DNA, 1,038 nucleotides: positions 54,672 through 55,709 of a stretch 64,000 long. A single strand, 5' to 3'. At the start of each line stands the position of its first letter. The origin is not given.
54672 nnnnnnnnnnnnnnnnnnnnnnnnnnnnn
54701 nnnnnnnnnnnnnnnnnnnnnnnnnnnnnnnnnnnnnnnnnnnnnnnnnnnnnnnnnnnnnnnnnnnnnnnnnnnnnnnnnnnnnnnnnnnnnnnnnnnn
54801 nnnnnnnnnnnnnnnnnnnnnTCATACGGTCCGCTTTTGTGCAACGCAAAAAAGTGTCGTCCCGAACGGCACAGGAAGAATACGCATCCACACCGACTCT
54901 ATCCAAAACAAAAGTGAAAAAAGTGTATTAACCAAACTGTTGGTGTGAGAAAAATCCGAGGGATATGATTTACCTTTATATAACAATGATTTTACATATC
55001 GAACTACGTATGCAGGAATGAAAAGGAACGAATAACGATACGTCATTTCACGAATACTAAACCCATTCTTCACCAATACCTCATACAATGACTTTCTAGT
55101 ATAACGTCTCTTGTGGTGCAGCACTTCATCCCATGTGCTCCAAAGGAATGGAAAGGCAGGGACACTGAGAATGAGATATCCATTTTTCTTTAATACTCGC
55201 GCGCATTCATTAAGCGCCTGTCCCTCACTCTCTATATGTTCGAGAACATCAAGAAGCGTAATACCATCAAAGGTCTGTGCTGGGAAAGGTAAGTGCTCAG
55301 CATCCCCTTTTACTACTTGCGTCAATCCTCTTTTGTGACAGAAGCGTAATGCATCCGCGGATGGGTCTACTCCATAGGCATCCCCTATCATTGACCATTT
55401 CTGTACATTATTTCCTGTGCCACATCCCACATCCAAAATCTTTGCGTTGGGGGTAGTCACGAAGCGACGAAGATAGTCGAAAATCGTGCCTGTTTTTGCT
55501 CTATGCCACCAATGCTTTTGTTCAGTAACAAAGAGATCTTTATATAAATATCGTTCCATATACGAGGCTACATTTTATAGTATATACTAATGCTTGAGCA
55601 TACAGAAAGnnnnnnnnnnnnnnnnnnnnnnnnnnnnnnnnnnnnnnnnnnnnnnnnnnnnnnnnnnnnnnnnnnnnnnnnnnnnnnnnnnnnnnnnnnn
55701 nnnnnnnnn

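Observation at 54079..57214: Three-gene glycosylation module: polyprenyl-P-sugar synthase-like GT2 + SAM methyltransferase, divergent from a GT-C membrane transferase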

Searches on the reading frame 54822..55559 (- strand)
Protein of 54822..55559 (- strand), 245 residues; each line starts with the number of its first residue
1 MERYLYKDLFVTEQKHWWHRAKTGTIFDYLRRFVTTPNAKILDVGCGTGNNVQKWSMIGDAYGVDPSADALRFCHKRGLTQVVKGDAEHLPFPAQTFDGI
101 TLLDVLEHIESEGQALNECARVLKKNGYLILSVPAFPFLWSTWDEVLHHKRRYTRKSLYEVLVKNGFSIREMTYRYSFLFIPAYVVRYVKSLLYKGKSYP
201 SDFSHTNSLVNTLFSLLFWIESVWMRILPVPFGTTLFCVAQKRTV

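Call 3: search_protein_families(library=pfam, proteins=[window:54822-55559:-], max_evalue=0.1)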
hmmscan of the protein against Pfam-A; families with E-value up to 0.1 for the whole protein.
window:54822-55559:- (245 aa): 10 families
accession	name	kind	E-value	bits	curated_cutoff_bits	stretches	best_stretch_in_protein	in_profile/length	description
PF08241.18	Methyltransf_11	-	2.3e-23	83.1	21.2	1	42-131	1-95/95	Methyltransferase domain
PF13649.12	Methyltransf_25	-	1.4e-18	67.8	27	1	41-127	1-97/97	Methyltransferase domain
PF13489.12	Methyltransf_23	-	4.4e-17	62.7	27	1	19-170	3-162/164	Methyltransferase domain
PF13847.12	Methyltransf_31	-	1.5e-15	57.6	27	1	37-135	3-113/145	Methyltransferase domain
PF08242.18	Methyltransf_12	-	1.5e-12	48.5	30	1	42-129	1-98/98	Methyltransferase domain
PF07021.18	MetW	-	7.1e-10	39.3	21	1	31-143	8-119/193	Methionine biosynthesis protein MetW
PF01209.24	Ubie_methyltran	-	1.1e-06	28.6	20.1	1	35-130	45-150/233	ubiE/COQ5 methyltransferase family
PF08003.17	Methyltransf_9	-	4.4e-05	23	23.8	1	38-133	116-219/315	Protein of unknown function (DUF1698)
PF03141.22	Methyltransf_29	-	5.3e-05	22.4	23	1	41-135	121-221/506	Putative S-adenosyl-L-methionine-dependent methyltransferase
PF03291.22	mRNA_G-N7_MeTrfase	-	0.0051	16.4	26.6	1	31-97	54-122/315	mRNA (guanine-N(7))-methyltransferase domain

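Call 4: search_protein_families(library=ncbifam, proteins=[window:54822-55559:-], max_evalue=0.1)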
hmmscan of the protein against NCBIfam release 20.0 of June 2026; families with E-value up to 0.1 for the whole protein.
window:54822-55559:- (245 aa): 35 families (the best 25 are shown)
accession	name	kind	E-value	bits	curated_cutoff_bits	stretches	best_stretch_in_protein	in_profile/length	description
NF045667.1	MTase_DVU1556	equivalog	7.7e-20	71.3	155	1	33-132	18-120/213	DVU_1556 family methyltransferase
TIGR01934.1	MenG_MenH_UbiE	subfamily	1.1e-14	54.3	158.35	1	31-131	33-141/223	ubiquinone/menaquinone biosynthesis methyltransferase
TIGR02072.1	BioC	equivalog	5.5e-14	52.5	184.95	1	30-172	27-176/244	malonyl-ACP O-methyltransferase BioC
NF001244.0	PRK00216.1-5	equivalog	2e-13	50.2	216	1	35-130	46-152/236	bifunctional demethylmenaquinone methyltransferase/2-methoxy-6-polyprenyl-1,4-benzoquinol methylase UbiE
NF001241.0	PRK00216.1-2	equivalog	3.4e-12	46.5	327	1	33-146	47-161/231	demethylmenaquinone methyltransferase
NF045825.1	FAmtase_mtf2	equivalog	6e-11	42.1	400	1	39-146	60-173/248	fatty-acid O-methyltransferase Mtf2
TIGR02081.1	metW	equivalog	2.4e-10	40.3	189.5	1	36-149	12-124/194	methionine biosynthesis protein MetW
NF001240.0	PRK00216.1-1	equivalog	1.8e-09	37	378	1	38-131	64-168/251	bifunctional demethylmenaquinone methyltransferase/2-methoxy-6-polyprenyl-1,4-benzoquinol methylase UbiE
TIGR01983.1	UbiG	equivalog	2e-09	37.1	102.95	1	38-132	50-152/228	bifunctional 2-polyprenyl-6-hydroxyphenol methylase/3-demethylubiquinol 3-O-methyltransferase UbiG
NF045823.1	PthPhpthDimycoMt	equivalog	3.9e-08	32.8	300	1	40-133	69-168/256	phthiotriol/phenolphthiotriol dimycocerosates methyltransferase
NF047649.1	MTase_UXPK_star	exception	4.5e-08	32.4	460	1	36-131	76-181/283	methyltransferase/UXPK-star double selenoprotein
NF043040.1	corrin_prot_MT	hypoth_equivalog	9.8e-08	31.7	180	1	31-137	35-153/216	corrinoid protein-associated methyltransferase CpaM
NF001243.0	PRK00216.1-4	equivalog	2e-07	30.6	235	1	30-131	40-151/237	demethylmenaquinone methyltransferase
NF041255.1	mycofact_MftM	equivalog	7.9e-07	28.7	200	1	81-134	189-242/289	mycofactocin oligosaccharide methyltransferase MftM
NF011650.0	PRK15068.1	equivalog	1.4e-06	27.5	209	1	37-133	122-227/324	tRNA 5-methoxyuridine(34)/uridine 5-oxyacetic acid(34) synthase CmoB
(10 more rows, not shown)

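Call 45: search_solved_structures(query=window:54822-55559:-, max_evalue=0.0001)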
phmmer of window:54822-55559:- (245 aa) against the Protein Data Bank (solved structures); distinct sequences matched with E-value up to 0.0001: 18.
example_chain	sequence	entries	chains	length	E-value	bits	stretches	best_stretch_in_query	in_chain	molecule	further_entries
2avn_A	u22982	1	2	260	3.6e-14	56.1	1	8-140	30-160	ubiquinone/menaquinone biosynthesis methyltransferase-related protein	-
3l8d_A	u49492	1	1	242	4.4e-14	55.8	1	15-133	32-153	Methyltransferase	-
1vlm_A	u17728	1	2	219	3.5e-11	46.3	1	8-144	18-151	SAM-dependent methyltransferase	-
1xxl_A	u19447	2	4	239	2.4e-09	40.3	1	38-153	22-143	YcgJ protein | ycgJ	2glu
2gs9_A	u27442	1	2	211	5.6e-09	39.1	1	34-140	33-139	Hypothetical protein TT1324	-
3dli_A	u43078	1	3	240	1.1e-08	38.2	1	29-145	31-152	methyltransferase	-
6uv6_A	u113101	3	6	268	4.4e-08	36.1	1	31-134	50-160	D-glucose O-methyltransferase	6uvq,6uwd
6uak_A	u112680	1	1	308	5.4e-07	32.6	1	36-140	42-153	SAM dependent methyltransferase LahSB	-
1ve3_A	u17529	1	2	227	6.5e-07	32.3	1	18-132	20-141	hypothetical protein PH0226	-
1vl5_A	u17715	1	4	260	7.8e-07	32.1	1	21-180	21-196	unknown conserved protein BH2331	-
3cc8_A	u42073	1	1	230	3.1e-06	30.1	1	34-172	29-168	Putative methyltransferase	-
3bus_A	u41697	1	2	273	4.1e-06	29.7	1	39-131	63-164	Methyltransferase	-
3mgg_A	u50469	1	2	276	6e-06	29.2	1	34-129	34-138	Methyltransferase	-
7qcb_A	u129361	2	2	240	6.2e-06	29.1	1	31-137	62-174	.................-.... 27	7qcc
8zc8_A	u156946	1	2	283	1.4e-05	27.9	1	36-132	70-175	MitM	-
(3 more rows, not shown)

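Call 61: find_homologous_proteins(query=window:54822-55559:-)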
Query window:54822-55559:- (245 aa): 1103 proteins with E <= 0.001 among 1441 candidates; the best 120 are listed.
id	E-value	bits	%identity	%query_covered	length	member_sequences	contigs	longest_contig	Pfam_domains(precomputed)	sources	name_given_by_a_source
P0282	1.4e-167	574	100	100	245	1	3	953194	PF07021.19,PF13847.13,PF13489.13,PF13649.13,PF01209.25,PF08241.19,PF08242.19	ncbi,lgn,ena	-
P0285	5.9e-89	316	59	99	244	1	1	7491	PF07021.19,PF13847.13,PF13489.13,PF13649.13,PF08241.19,PF08242.19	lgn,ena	-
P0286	6.5e-80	286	53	99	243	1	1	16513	PF07021.19,PF13847.13,PF13489.13,PF13649.13,PF03291.23,PF01209.25,PF08241.19,PF08242.19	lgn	-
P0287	1.9e-77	278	51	99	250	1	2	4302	PF07021.19,PF13847.13,PF13489.13,PF13649.13,PF01209.25,PF08241.19,PF08242.19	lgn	-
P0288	5.7e-76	273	49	99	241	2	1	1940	PF07021.19,PF13847.13,PF13489.13,PF13649.13,PF01209.25,PF08241.19,PF08242.19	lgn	-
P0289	5.1e-75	270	50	99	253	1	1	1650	PF07021.19,PF13847.13,PF13489.13,PF13649.13,PF05148.22,PF01209.25,PF08241.19,PF08242.19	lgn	-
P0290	1.3e-74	269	51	98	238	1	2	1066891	PF07021.19,PF13847.13,PF13489.13,PF13649.13,PF05148.22,PF01209.25,PF08241.19,PF08242.19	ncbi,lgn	-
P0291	1.4e-74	269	50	99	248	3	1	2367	PF07021.19,PF13847.13,PF13489.13,PF13649.13,PF05148.22,PF01209.25,PF08241.19,PF08242.19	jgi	jgi:ubiquinone/menaquinone biosynthesis C-methylase UbiE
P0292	2.0e-74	268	50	99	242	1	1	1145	PF07021.19,PF13847.13,PF13489.13,PF13649.13,PF05148.22,PF01209.25,PF08241.19,PF08242.19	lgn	-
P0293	2.8e-74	268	48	99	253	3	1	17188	PF07021.19,PF13847.13,PF13489.13,PF13649.13,PF05148.22,PF01209.25,PF08241.19,PF08242.19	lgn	-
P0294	8.8e-74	266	49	99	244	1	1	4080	PF07021.19,PF13847.13,PF13489.13,PF13649.13,PF05148.22,PF01209.25,PF08241.19,PF08242.19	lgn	-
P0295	2.1e-73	265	50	99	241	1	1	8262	PF07021.19,PF13847.13,PF13489.13,PF13649.13,PF05219.18,PF01209.25,PF08241.19,PF08242.19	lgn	-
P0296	9.8e-73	263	48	99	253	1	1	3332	PF07021.19,PF13847.13,PF13489.13,PF13649.13,PF08241.19,PF08242.19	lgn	-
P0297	1.6e-72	262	51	99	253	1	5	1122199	PF07021.19,PF13847.13,PF13489.13,PF13649.13,PF05148.22,PF03141.23,PF01209.25,PF08241.19,PF08242.19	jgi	jgi:ubiquinone/menaquinone biosynthesis C-methylase UbiE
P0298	1.7e-72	262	48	99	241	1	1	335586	PF07021.19,PF13847.13,PF13489.13,PF02353.27,PF13649.13,PF08241.19,PF08242.19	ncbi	-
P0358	7.4e-66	240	46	99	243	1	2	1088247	PF13847.13,PF13489.13,PF13649.13,PF08241.19,PF08242.19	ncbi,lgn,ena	-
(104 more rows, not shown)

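Call 62: find_encoding_contigs(protein=P0290, flank=5000, max_places=1)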
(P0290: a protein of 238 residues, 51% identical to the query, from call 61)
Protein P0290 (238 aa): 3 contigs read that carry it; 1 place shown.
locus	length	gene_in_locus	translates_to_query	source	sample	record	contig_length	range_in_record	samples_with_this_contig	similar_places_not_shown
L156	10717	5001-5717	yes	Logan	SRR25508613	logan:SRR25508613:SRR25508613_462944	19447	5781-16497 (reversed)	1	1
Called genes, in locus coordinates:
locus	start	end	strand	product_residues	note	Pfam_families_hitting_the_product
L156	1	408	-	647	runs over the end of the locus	-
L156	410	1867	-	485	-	PF13231:PMT_2 (weak)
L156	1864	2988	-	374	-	PF13439:Glyco_transf_4, PF00534:Glycos_transf_1, PF13692:Glyco_trans_1_4, PF13524:Glyco_trans_1_2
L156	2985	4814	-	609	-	PF09594:GT87 (weak)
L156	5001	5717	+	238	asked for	PF05148:Methyltransf_8 (weak), PF01209:Ubie_methyltran (weak), PF13489:Methyltransf_23, PF07021:MetW (weak), PF08241:Methyltransf_11, PF08242:Methyltransf_12, PF13649:Methyltransf_25, PF13847:Methyltransf_31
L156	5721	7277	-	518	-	-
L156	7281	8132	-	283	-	PF08241:Methyltransf_11, PF13649:Methyltransf_25 (faint)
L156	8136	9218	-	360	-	PF13439:Glyco_transf_4, PF20706:GT4-conflict, PF00534:Glycos_transf_1, PF13692:Glyco_trans_1_4, PF13524:Glyco_trans_1_2 (weak)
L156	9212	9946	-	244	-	PF00535:Glycos_transf_2 (weak)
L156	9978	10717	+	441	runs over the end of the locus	-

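Call 63: find_encoding_contigs(protein=P0358, flank=5000, max_places=1)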
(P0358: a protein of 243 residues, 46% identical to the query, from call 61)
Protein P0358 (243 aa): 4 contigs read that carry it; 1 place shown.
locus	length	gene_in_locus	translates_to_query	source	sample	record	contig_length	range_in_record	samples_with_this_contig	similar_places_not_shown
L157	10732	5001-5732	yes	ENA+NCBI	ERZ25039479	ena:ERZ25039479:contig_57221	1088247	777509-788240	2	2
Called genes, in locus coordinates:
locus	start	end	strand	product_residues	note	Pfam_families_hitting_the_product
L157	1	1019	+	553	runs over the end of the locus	-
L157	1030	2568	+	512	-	-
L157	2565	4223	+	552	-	PF13231:PMT_2, PF02366:PMT (weak)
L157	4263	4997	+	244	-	PF00535:Glycos_transf_2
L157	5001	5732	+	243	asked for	PF13489:Methyltransf_23, PF08241:Methyltransf_11, PF08242:Methyltransf_12 (weak), PF13649:Methyltransf_25, PF13847:Methyltransf_31 (weak)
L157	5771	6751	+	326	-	PF00535:Glycos_transf_2, PF10111:Glyco_tranf_2_2, PF13641:Glyco_tranf_2_3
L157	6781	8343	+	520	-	-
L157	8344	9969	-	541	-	-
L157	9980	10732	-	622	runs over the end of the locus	PF21033:RMD1-3 (faint), PF13424:TPR_12 (faint), PF07719:TPR_2 (faint), PF13181:TPR_8 (faint), PF00515:TPR_1 (weak), PF13414:TPR_11, PF13431:TPR_17 (weak), PF14559:TPR_19, +2 more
